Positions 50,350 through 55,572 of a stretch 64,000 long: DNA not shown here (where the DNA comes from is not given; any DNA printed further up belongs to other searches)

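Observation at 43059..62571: Compact, fully translationally coupled PPTase-NRPS-PKS/aminotransferase-NRPS-thioesterase operon (orphan hybrid assembly line)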

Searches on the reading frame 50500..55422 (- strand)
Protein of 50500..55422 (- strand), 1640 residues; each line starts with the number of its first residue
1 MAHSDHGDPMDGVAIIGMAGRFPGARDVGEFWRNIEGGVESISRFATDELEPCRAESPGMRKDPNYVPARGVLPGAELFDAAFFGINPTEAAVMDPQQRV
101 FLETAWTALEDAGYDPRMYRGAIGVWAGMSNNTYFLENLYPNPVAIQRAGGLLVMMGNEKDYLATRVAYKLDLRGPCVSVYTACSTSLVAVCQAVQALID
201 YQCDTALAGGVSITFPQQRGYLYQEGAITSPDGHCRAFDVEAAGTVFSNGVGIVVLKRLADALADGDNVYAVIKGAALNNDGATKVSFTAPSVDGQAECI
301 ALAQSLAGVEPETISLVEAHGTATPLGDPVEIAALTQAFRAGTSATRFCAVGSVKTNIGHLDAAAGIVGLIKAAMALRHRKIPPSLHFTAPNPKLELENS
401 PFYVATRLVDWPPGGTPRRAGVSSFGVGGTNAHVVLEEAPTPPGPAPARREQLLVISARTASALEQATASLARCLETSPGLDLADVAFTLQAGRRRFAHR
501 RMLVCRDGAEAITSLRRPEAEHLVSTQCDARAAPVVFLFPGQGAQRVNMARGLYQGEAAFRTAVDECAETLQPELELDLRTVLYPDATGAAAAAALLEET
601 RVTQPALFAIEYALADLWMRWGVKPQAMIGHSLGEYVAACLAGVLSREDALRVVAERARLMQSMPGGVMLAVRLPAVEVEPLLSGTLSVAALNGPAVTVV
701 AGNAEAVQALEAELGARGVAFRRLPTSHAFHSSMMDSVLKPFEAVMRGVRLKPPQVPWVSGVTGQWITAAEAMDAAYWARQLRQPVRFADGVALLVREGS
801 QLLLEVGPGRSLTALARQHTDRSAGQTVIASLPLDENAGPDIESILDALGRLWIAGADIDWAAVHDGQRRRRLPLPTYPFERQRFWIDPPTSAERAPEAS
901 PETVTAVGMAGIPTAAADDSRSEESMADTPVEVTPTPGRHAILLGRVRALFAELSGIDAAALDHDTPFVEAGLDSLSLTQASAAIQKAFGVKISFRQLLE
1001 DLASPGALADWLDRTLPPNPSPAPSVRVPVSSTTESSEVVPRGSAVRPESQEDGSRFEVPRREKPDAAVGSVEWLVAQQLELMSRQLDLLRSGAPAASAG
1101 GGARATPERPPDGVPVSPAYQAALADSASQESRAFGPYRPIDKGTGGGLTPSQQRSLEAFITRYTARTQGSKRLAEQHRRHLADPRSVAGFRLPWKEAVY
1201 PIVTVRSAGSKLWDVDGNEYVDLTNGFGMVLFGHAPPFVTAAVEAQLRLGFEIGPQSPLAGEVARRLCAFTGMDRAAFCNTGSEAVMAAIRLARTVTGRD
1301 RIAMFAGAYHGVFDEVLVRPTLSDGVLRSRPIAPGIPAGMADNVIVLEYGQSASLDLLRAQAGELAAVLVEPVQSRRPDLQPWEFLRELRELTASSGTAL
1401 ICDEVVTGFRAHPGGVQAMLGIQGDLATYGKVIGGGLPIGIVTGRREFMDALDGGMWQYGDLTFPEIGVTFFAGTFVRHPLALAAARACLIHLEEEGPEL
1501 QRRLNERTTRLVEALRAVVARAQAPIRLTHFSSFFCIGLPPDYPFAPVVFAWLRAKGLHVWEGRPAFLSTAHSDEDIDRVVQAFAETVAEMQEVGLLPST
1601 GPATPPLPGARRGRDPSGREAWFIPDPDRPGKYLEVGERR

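Call 3: search_protein_families(library=pfam, proteins=[window:50500-55422:-], max_evalue=0.001)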
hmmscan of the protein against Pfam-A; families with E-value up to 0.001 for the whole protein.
window:50500-55422:- (1640 aa): 8 families
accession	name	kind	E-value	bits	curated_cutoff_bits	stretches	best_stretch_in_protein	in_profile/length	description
PF00109.32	ketoacyl-synt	-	2.4e-69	234.2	20.8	1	11-262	2-252/252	Beta-ketoacyl synthase, N-terminal domain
PF00698.26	Acyl_transf_1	-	1.7e-54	185.9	32.7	1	536-850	1-310/319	Acyl transferase domain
PF00202.27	Aminotran_3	-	5.3e-48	164.1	30.5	1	1200-1564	9-375/403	Aminotransferase class-III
PF02801.28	Ketoacyl-synt_C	-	5.3e-42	143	20.8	1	270-388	1-118/119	Beta-ketoacyl synthase, C-terminal domain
PF22621.2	CurL-like_PKS_C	-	6.4e-23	80.9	27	1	452-515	1-64/64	CurL-like, PKS C-terminal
PF16197.11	KAsynt_C_assoc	-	1.5e-19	70.8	33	1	391-500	1-107/111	Ketoacyl-synthetase C-terminal extension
PF00550.31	PP-binding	-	1.6e-15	57.5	20.8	1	946-1012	2-67/67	Phosphopantetheine attachment site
PF22336.2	RhiE-like_linker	-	3.3e-12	46.6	27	1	455-517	1-62/67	RhiE-like, KS-MAT linker domain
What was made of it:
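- On Iturin/mycosubtilin-type beta-amino fatty acid lipopeptide synthetases: Aminotran_3 at 5.3e-48 (call 3).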

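Call 6: find_related_loci(query=window:50500-55422:-, collection=genome_contigs, flank=10000)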
Query window:50500-55422:- (1640 aa) in genome_contigs; peptide patterns used: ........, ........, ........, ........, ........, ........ (x = any residue, [..] = any of these).
599 stretches matched a pattern (row limit reached: there are more); 592 encode a relative of the query (tblastn E <= 1e-3); the best 80 are kept; 80 distinct loci.
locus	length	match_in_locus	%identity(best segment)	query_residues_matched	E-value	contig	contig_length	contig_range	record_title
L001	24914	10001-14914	56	1-1640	0e+0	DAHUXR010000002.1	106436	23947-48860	MAG TPA_asm: Acidobacteriaceae bacterium isolate clean1655 NODE_2_length_106436_cov_4.295280, whole genome shotgun seque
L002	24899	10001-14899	53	1-1636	0e+0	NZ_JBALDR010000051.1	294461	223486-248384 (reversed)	MAG: Nostoc sp. isolate P2123 bin 17 NODE_12_length_294461_cov_283.455290, whole genome shotgun sequence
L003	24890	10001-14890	52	4-1636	0e+0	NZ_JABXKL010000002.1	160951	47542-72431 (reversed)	MAG: Nostoc sp. NMS9 NODE_26_length_160951_cov_159.245, whole genome shotgun sequence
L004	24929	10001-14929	52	1-1636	0e+0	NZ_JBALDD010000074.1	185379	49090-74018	MAG: Nostoc sp. isolate P12649 bin 6 NODE_14_length_185379_cov_151.606221, whole genome shotgun sequence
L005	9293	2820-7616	55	14-1638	0e+0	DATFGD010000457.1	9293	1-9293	MAG TPA_asm: Burkholderiales bacterium isolate SMAG_U8653 k141_2303593, whole genome shotgun sequence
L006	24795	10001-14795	58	1-1637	0e+0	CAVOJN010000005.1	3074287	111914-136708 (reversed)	MAG: uncultured Alphaproteobacteria bacterium isolate MFD10113.bin.2.138 genome assembly, contig: contig_427, whole geno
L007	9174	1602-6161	56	8-1598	0e+0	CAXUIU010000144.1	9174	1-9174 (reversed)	MAG TPA_asm: uncultured Chthoniobacterales bacterium isolate public_SRR14722108_metawrap_bin.1 genome assembly, contig:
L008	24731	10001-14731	52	11-1598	0e+0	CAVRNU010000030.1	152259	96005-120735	MAG: Bryobacterales bacterium isolate MFD01248.bin.1.14 genome assembly, contig: contig_26336, whole genome shotgun sequ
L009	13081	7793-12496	53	10-1598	0e+0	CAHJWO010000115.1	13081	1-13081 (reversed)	PVC group bacterium isolate Lichen_MAGs_lobaria5 genome assembly, contig: NODE_5643_length_13081_cov_9.717010, whole gen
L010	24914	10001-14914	50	1-1601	0e+0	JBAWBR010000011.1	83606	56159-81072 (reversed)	MAG: Terriglobales bacterium isolate MFD09530_ilm_asm_bin22 k127_95920, whole genome shotgun sequence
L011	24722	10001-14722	51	4-1610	0e+0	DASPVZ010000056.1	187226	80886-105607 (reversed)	MAG TPA_asm: Candidatus Cybelea sp. isolate SMAG_U12342 k141_1124343, whole genome shotgun sequence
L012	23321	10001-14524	50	11-1600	0e+0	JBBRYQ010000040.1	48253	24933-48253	MAG: Verrucomicrobiales bacterium isolate La5_metabat2.128 La5_metabat2.128_K_2342841_L_48253_cov_15.0655, whole genome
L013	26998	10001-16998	47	1-1599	0e+0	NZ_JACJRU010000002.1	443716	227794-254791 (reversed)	Nostoc sp. FACHB-110 contig2, whole genome shotgun sequence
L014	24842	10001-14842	46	4-1636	0e+0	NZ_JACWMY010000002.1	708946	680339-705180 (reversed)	Mucilaginibacter pankratovii strain ZT4R22 NODE_2_length_708946_cov_38.937016, whole genome shotgun sequence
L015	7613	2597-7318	51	13-1598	0e+0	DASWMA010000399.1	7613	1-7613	MAG TPA_asm: Longimicrobium sp. isolate SMAG_U3375 k141_316488, whole genome shotgun sequence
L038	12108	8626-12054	68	11-1610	0e+0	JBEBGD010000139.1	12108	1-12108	MAG: Chthoniobacteraceae bacterium isolate ASF_13 NODE_3176_length_12108_cov_4.534183, whole genome shotgun sequence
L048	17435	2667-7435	47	1-1601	0e+0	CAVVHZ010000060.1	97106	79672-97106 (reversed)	MAG: uncultured Gemmataceae bacterium isolate MFD01633.bin.2.60 genome assembly, contig: contig_64014, whole genome shot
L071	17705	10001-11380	49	1149-1598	3e-129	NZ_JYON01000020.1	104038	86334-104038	Aliterella atlantica CENA595 contig_132, whole genome shotgun sequence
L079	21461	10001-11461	55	1113-1601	2e-157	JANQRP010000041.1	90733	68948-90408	MAG: Longimicrobiales bacterium isolate IP29b_bin.69 k99_731216, whole genome shotgun sequence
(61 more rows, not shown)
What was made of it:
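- Closest known: Mycosubtilin/iturin synthetase subunit A. Different: Identity to the Bacillus loci is about 39% overall (call 6).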

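Call 10: find_encoding_contigs(protein=window:50500-55422:-, flank=10000, max_places=6)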
Protein window:50500-55422:- (1640 aa): no gene with exactly this product is on record in the collection.

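Call 11: find_homologous_proteins(query=window:50500-55422:-)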
Query window:50500-55422:- (1640 aa): 8000 proteins with E <= 0.001 among 8000 candidates; the best 120 are listed.
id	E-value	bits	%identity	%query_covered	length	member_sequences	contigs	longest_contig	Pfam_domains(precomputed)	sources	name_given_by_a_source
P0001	0.0e+0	3633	99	99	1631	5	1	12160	PF22336.3,PF00109.33,PF22621.3,PF00550.32,PF00202.28,PF02801.29,PF16197.12,PF00698.27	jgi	jgi:acyl transferase domain-containing protein/glutamate-1-semialdehyde aminotransferase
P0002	0.0e+0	2239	53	62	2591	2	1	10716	PF08659.17,PF22336.3,PF00109.33,PF21394.4,PF22621.3,PF00550.32,PF13561.13,PF00108.30,PF23297.2,PF16197.12,PF00698.27,PF00106.32,PF02801.29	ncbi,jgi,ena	jgi:acyl transferase domain-containing protein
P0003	0.0e+0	2236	57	55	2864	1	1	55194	PF08659.17,PF22336.3,PF00109.33,PF21394.4,PF22621.3,PF00550.32,PF00108.30,PF16197.12,PF00698.27,PF00975.27,PF00106.32,PF02801.29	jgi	jgi:acyl transferase domain-containing protein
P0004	0.0e+0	2207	60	100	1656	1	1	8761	PF22336.3,PF00109.33,PF22621.3,PF00550.32,PF00202.28,PF02801.29,PF16197.12,PF00698.27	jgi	jgi:acyl transferase domain-containing protein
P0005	0.0e+0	2183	57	53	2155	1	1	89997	PF22336.3,PF00109.33,PF22621.3,PF00550.32,PF00108.30,PF02801.29,PF16197.12,PF00698.27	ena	-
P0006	0.0e+0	2181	52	61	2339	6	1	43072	PF22336.3,PF00109.33,PF22621.3,PF00550.32,PF00108.30,PF00975.27,PF02801.29,PF16197.12,PF00698.27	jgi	jgi:acyl transferase domain-containing protein/pimeloyl-ACP methyl ester carboxylesterase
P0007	0.0e+0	2175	59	100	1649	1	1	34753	PF22336.3,PF00109.33,PF22621.3,PF00550.32,PF00202.28,PF02801.29,PF16197.12,PF00698.27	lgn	-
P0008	0.0e+0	2160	51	61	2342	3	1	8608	PF22336.3,PF00109.33,PF22621.3,PF00550.32,PF00108.30,PF00975.27,PF02801.29,PF16197.12,PF00698.27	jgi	-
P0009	0.0e+0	2156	60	100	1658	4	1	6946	PF22336.3,PF00109.33,PF22621.3,PF00550.32,PF00202.28,PF02801.29,PF16197.12,PF00698.27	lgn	-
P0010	0.0e+0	2149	59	100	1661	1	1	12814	PF22336.3,PF00109.33,PF22621.3,PF00550.32,PF00202.28,PF02801.29,PF16197.12,PF00698.27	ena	-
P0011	0.0e+0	2128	60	100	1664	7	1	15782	PF22336.3,PF00109.33,PF22621.3,PF00550.32,PF00202.28,PF02801.29,PF16197.12,PF00698.27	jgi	-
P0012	0.0e+0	2126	59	100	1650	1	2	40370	PF22336.3,PF00109.33,PF22621.3,PF00550.32,PF00202.28,PF02801.29,PF16197.12,PF00698.27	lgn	-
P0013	0.0e+0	2122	60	100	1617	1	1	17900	PF22336.3,PF00109.33,PF22621.3,PF00550.32,PF00202.28,PF02801.29,PF16197.12,PF00698.27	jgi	jgi:acyl transferase domain-containing protein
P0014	0.0e+0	2114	60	100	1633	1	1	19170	PF22336.3,PF00109.33,PF22621.3,PF00550.32,PF00202.28,PF02801.29,PF16197.12,PF00698.27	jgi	jgi:acyl transferase domain-containing protein/glutamate-1-semialdehyde aminotransferase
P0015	0.0e+0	2094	60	100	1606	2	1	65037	PF22336.3,PF00109.33,PF22621.3,PF00550.32,PF00202.28,PF02801.29,PF16197.12,PF00698.27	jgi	-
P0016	0.0e+0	2085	60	100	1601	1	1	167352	PF22336.3,PF00109.33,PF22621.3,PF00550.32,PF00202.28,PF02801.29,PF16197.12,PF00698.27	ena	-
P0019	0.0e+0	2078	59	100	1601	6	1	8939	PF22336.3,PF00109.33,PF22621.3,PF00550.32,PF00202.28,PF02801.29,PF16197.12,PF00698.27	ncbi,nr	ncbi:MAG TPA: aminotransferase class III-fold pyridoxal phosphate-dependent enzyme [Gemmatimonadales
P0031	0.0e+0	2048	57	100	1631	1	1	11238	PF22336.3,PF00109.33,PF22621.3,PF00550.32,PF00202.28,PF02801.29,PF16197.12,PF00698.27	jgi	jgi:acyl transferase domain-containing protein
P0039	0.0e+0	2039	57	100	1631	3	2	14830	PF22336.3,PF00109.33,PF22621.3,PF00550.32,PF00202.28,PF02801.29,PF16197.12,PF00698.27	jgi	jgi:acyl transferase domain-containing protein/acetylornithine/succinyldiaminopimelate/putrescine am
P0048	0.0e+0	2028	57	100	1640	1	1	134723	PF22336.3,PF00109.33,PF22621.3,PF00550.32,PF00202.28,PF02801.29,PF16197.12,PF00698.27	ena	-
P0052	0.0e+0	2026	57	100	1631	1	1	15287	PF22336.3,PF00109.33,PF22621.3,PF00550.32,PF00202.28,PF02801.29,PF16197.12,PF00698.27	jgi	-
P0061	0.0e+0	2020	57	100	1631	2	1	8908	PF22336.3,PF00109.33,PF22621.3,PF00550.32,PF00202.28,PF02801.29,PF16197.12,PF00698.27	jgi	jgi:acyl transferase domain-containing protein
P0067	0.0e+0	2012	56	100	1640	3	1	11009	PF22336.3,PF00109.33,PF22621.3,PF00550.32,PF00202.28,PF02801.29,PF16197.12,PF00698.27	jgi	jgi:acyl transferase domain-containing protein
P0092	0.0e+0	1981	58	100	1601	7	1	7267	PF22336.3,PF00109.33,PF22621.3,PF00550.32,PF00202.28,PF02801.29,PF16197.12,PF00698.27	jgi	-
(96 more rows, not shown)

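Call 12: find_encoding_contigs(protein=P0001, flank=10000, max_places=4)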
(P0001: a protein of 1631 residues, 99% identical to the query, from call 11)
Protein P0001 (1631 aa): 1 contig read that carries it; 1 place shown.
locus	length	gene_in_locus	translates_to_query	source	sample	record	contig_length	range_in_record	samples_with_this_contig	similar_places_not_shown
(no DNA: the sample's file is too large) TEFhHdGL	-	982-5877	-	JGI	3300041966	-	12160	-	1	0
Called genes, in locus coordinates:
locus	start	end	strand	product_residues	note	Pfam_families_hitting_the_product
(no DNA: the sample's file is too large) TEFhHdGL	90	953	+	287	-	PF00668:Condensation, PF00550:PP-binding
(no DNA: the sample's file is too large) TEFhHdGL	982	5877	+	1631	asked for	PF00109:ketoacyl-synt, PF02801:Ketoacyl-synt_C, PF16197:KAsynt_C_assoc, PF22336:RhiE-like_linker, PF22621:CurL-like_PKS_C, PF00698:Acyl_transf_1, PF00550:PP-binding, PF00202:Aminotran_3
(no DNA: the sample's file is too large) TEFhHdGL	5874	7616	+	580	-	-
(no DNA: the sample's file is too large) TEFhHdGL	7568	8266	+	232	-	-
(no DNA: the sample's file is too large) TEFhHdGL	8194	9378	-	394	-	-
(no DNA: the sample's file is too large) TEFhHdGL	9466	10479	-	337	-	-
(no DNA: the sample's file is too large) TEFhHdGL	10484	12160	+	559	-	?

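Call 35: search_protein_families(library=pfam, proteins=[L006:1666-3900:+, L001:1698-2582:+, L001:2685-3701:+, L038:1219-1794:+], max_evalue=0.01)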
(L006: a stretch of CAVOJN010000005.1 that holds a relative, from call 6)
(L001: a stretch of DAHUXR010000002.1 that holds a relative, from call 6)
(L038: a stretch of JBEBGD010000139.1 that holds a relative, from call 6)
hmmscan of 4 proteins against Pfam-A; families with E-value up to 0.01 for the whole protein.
L006:1666-3900:+ (745 aa): 1 family
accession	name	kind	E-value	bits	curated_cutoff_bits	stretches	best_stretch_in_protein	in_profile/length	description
PF00550.31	PP-binding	-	2.7e-11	44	20.8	1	628-691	2-67/67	Phosphopantetheine attachment site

L001:1698-2582:+ (295 aa): 3 families
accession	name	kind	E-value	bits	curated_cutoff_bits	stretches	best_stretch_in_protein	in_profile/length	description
PF13621.12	Cupin_8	-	8e-27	95.2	27.4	2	75-245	81-243/252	Cupin-like domain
PF08007.18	JmjC_2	-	3.2e-06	27.1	22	1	133-248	23-119/127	JmjC domain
PF02373.28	JmjC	-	0.0004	21.3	24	1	138-247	2-113/114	JmjC domain, hydroxylase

L001:2685-3701:+ (339 aa): 0 families

L038:1219-1794:+ (192 aa): 0 families
